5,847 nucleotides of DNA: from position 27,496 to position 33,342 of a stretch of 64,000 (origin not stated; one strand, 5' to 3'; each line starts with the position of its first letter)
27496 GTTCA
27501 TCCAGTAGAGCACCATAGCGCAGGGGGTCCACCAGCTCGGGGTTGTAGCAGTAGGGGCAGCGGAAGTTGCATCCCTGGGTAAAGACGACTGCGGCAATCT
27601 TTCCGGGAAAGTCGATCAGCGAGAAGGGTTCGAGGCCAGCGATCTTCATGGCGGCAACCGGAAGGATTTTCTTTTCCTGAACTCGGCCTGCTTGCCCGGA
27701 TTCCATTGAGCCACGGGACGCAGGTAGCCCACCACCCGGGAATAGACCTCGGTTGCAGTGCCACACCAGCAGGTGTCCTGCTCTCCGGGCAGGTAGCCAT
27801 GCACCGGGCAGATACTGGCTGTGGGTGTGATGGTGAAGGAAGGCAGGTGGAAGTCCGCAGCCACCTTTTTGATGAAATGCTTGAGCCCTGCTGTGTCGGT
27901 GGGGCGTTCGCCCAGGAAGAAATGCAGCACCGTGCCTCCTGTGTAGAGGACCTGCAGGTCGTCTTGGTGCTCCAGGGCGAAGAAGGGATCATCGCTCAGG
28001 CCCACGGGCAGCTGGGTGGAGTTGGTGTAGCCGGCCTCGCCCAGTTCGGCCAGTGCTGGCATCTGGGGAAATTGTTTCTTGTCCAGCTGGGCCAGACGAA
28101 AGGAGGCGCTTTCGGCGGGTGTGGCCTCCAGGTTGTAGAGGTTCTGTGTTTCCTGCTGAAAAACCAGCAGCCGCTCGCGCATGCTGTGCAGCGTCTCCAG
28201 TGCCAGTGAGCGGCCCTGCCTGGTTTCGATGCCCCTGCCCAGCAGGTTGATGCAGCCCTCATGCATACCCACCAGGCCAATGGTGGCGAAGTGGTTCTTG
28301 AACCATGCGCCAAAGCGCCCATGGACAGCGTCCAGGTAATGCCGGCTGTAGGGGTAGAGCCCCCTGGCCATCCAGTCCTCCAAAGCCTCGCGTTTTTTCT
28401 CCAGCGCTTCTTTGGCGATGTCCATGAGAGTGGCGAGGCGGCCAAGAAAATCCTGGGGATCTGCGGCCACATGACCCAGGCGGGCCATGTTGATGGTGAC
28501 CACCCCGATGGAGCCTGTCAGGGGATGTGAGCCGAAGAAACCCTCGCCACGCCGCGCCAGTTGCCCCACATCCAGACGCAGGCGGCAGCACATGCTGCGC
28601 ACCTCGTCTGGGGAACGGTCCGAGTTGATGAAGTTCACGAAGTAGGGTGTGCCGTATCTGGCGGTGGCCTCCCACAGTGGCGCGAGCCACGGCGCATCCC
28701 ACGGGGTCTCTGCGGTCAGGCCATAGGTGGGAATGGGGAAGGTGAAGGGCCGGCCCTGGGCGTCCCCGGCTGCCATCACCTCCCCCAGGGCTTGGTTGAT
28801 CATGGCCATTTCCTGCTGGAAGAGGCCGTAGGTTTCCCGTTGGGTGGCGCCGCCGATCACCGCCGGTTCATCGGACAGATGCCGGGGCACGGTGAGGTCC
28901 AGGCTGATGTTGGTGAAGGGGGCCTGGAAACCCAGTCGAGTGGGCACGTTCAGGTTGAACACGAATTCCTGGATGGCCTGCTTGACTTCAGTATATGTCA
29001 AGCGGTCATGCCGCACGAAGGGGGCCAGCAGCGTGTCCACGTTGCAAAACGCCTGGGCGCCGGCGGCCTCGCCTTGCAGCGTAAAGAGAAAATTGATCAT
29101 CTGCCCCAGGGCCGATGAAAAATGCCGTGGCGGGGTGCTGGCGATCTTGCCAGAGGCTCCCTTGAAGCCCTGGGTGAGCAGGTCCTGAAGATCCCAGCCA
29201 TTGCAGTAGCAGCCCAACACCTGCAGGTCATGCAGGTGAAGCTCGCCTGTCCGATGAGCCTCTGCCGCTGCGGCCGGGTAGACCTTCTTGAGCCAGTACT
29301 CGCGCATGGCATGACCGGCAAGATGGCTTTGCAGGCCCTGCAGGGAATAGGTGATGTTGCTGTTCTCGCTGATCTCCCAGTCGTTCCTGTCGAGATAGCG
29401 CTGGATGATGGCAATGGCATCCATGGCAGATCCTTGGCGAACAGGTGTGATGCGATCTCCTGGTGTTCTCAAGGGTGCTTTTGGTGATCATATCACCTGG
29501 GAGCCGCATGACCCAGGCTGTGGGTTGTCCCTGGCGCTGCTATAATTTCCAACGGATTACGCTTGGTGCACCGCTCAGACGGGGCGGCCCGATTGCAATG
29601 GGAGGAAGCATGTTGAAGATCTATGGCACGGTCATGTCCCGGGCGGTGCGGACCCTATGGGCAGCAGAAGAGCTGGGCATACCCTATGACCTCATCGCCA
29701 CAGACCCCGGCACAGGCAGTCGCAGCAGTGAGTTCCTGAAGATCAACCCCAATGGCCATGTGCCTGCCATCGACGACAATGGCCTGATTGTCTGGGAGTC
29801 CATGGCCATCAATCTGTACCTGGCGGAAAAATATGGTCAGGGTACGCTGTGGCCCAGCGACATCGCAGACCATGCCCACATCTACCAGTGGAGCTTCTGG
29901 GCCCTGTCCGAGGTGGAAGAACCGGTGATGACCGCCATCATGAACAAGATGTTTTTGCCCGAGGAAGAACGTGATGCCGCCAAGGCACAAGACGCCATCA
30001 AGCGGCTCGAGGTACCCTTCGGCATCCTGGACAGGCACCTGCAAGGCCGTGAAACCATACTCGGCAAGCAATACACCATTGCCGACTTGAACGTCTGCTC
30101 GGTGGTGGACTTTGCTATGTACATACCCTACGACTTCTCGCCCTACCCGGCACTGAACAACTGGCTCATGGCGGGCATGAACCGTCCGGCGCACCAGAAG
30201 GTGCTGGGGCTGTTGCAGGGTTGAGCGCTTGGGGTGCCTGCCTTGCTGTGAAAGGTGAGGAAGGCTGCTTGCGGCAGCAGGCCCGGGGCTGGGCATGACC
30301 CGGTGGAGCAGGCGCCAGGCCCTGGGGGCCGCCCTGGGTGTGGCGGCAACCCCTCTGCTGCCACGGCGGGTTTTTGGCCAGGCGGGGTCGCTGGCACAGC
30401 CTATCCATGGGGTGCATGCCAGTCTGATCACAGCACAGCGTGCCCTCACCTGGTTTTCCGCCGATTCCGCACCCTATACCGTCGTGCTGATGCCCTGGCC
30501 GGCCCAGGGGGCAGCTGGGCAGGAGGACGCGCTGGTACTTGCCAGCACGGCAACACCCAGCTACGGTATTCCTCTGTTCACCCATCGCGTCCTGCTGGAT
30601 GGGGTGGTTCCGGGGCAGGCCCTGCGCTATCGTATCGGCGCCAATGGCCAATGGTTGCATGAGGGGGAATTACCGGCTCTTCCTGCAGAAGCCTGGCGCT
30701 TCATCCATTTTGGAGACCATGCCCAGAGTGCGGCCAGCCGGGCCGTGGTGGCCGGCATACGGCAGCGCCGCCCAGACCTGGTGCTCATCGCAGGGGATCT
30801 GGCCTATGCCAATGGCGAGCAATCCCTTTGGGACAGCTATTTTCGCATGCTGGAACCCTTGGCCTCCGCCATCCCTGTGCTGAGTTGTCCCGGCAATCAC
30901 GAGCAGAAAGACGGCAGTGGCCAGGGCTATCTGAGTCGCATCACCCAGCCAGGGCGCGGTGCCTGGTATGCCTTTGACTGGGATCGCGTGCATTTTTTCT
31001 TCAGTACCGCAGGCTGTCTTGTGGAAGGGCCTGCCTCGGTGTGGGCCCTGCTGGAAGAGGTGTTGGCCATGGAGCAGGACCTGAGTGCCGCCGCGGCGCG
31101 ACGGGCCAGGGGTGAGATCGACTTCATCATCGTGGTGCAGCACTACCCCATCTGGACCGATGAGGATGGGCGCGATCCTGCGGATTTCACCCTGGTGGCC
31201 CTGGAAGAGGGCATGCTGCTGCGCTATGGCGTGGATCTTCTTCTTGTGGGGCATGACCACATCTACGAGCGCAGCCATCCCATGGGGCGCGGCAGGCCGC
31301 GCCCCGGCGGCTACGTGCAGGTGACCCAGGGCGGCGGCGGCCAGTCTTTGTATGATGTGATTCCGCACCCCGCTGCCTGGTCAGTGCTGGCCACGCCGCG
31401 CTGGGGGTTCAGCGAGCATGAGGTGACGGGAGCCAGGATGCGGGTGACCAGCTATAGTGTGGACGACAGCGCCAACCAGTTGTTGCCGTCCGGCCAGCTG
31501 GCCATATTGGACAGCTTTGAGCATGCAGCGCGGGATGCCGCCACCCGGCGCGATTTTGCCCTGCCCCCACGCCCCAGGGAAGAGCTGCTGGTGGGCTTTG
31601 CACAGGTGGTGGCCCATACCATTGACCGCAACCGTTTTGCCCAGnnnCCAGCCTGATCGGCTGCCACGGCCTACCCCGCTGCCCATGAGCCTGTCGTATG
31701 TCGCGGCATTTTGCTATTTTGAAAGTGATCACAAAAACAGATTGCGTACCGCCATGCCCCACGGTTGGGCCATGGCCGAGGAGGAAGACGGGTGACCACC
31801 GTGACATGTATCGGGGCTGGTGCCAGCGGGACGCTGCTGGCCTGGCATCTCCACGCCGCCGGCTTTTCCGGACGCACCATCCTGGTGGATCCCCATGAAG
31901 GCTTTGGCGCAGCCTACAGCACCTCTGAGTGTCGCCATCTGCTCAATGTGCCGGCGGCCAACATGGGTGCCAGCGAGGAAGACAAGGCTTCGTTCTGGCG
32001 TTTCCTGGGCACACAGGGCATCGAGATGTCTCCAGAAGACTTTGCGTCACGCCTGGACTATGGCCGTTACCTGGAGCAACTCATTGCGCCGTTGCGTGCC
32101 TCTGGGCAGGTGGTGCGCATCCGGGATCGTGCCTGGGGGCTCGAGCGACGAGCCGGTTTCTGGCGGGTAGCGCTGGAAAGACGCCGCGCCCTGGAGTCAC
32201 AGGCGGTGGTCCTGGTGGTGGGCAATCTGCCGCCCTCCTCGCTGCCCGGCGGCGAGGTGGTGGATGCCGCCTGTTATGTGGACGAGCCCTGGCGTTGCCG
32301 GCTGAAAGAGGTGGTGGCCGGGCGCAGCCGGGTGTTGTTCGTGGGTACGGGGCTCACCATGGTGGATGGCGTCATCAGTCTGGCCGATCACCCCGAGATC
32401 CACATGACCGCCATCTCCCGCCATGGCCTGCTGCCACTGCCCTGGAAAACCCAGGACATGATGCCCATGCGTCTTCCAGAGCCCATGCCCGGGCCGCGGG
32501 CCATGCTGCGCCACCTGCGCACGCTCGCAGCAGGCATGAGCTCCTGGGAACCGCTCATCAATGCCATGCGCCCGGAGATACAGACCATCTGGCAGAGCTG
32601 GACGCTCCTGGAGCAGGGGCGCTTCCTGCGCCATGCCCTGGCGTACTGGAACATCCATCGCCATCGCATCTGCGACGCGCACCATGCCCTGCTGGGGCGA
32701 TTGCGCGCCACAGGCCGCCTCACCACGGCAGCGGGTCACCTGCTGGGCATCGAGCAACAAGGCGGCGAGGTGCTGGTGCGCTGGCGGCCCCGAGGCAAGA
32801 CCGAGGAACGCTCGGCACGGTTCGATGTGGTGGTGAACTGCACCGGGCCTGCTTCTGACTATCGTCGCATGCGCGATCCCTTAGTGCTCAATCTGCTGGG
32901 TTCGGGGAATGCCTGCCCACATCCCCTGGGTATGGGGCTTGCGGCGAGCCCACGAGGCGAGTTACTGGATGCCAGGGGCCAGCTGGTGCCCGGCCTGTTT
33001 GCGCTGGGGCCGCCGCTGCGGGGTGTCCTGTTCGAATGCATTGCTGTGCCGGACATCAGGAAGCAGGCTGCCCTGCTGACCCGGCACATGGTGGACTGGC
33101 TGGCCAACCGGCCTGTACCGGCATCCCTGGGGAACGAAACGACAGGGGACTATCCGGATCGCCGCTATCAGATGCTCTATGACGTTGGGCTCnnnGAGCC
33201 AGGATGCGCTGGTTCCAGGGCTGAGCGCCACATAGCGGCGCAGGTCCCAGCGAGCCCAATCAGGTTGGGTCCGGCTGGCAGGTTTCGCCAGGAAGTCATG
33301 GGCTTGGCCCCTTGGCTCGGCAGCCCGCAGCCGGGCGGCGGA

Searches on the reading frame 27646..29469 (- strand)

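Call 10: search_protein_families(library=ncbifam, proteins=[window:27646-29469:-], max_evalue=0.00001)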
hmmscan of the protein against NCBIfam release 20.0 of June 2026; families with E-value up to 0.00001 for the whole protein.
window:27646-29469:- (607 aa): 8 families
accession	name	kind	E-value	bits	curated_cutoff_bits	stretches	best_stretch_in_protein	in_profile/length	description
NF006126.0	PRK08270.1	equivalog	5.7e-264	877.5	548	1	14-604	97-682/684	ribonucleoside triphosphate reductase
TIGR02487.1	NrdD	equivalog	1.8e-142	475.8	326.35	1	35-602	2-580/581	anaerobic ribonucleoside-triphosphate reductase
NF006358.0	PRK08579.1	equivalog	8.6e-109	364.4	585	2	19-305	10-294/624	anaerobic ribonucleoside triphosphate reductase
NF006127.0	PRK08271.1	equivalog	2.9e-52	178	545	1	70-601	105-625/631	anaerobic ribonucleoside-triphosphate reductase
NF005497.0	PRK07111.1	equivalog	3.6e-39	134.8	764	2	279-601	416-741/746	anaerobic ribonucleoside triphosphate reductase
TIGR02827.1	RNR_anaer_Bdell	equivalog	7e-39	133.8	568.3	1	12-600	25-594/596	anaerobic ribonucleoside-triphosphate reductase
NF006732.0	PRK09263.1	equivalog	8.8e-34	117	657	2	320-530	406-622/712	anaerobic ribonucleoside-triphosphate reductase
NF011292.0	PRK14704.1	equivalog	4.5e-19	68.5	736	2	284-600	293-614/618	anaerobic ribonucleoside triphosphate reductase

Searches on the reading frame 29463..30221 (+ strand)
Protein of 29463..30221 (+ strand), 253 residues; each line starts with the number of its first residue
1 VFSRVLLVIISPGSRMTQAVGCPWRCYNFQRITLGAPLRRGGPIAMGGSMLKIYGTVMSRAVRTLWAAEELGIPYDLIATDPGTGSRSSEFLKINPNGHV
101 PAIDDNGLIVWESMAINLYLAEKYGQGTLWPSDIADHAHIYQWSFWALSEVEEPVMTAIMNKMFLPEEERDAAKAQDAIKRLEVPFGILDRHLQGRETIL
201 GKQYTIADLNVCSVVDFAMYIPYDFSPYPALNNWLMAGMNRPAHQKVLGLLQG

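Call 10: search_protein_families(library=ncbifam, proteins=[window:29463-30221:+], max_evalue=0.00001)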
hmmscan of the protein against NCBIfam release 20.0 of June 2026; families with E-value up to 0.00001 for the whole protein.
window:29463-30221:+ (253 aa): 6 families
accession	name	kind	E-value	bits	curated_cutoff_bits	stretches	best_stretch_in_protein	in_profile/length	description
NF008731.0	PRK11752.1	equivalog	3e-15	56.2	325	1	71-243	71-251/287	glutathione-dependent disulfide-bond oxidoreductase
NF010579.0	PRK13972.1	equivalog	6e-15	55.3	332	1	67-248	18-203/215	GSH-dependent disulfide bond oxidoreductase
TIGR01262.1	maiA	equivalog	1.4e-13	51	171.05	1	86-243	38-198/211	maleylacetoacetate isomerase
NF050814.1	FtsZBindFzlA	equivalog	3e-13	50.1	300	1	69-248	24-210/228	FtsZ-binding protein FzlA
NF007831.0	PRK10542.1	equivalog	7.5e-13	48.5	198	1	88-248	40-195/201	glutathione transferase GstA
NF011693.0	PRK15113.1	equivalog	4.6e-06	26.5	150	1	67-212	25-172/214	glutathione transferase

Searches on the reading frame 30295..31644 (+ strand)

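Call 10: search_protein_families(library=ncbifam, proteins=[window:30295-31644:+], max_evalue=0.00001)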
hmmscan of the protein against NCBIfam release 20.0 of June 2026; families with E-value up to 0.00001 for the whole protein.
window:30295-31644:+ (450 aa): 1 family
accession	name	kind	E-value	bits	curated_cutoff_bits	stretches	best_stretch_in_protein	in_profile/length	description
NF008460.0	PRK11340.1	equivalog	1.3e-06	28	188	1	147-207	69-127/271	phosphodiesterase YaeI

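Call 62: search_protein_families(library=pfam, proteins=[window:30295-31644:+], max_evalue=0.00001)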
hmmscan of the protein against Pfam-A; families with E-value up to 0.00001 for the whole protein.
window:30295-31644:+ (450 aa): 1 family
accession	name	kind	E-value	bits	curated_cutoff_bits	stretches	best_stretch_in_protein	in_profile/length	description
PF00149.33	Metallophos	-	8.8e-17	62.6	21.5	1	135-324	2-191/191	Calcineurin-like phosphoesterase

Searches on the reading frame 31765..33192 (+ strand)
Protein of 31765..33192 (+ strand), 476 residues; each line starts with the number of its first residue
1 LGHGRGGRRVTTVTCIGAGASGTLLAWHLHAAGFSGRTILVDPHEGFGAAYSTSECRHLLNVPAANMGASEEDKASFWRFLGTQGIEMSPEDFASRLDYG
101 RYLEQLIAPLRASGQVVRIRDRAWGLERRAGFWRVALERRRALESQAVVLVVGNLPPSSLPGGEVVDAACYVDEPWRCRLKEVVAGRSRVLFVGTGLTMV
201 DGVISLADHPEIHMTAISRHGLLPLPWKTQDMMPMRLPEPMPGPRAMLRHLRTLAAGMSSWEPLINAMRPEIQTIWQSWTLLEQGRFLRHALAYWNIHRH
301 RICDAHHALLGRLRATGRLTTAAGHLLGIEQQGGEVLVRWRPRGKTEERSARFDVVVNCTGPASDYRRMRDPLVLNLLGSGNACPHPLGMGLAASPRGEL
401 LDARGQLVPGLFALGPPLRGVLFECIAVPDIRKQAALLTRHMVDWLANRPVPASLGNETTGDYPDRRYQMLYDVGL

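Call 10: search_protein_families(library=ncbifam, proteins=[window:31765-33192:+], max_evalue=0.00001)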
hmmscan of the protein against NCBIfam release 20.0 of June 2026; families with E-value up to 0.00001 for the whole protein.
window:31765-33192:+ (476 aa): 0 families

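Call 62: search_protein_families(library=pfam, proteins=[window:31765-33192:+], max_evalue=0.00001)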
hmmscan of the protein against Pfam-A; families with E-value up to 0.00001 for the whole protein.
window:31765-33192:+ (476 aa): 2 families
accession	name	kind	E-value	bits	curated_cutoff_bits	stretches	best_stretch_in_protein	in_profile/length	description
PF13454.12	NAD_binding_9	-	2.4e-27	96.2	21.8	1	16-154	3-154/155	FAD-NAD(P)-binding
PF01266.30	DAO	-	2.1e-06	27.9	27.9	0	15-50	4-37/353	FAD dependent oxidoreductase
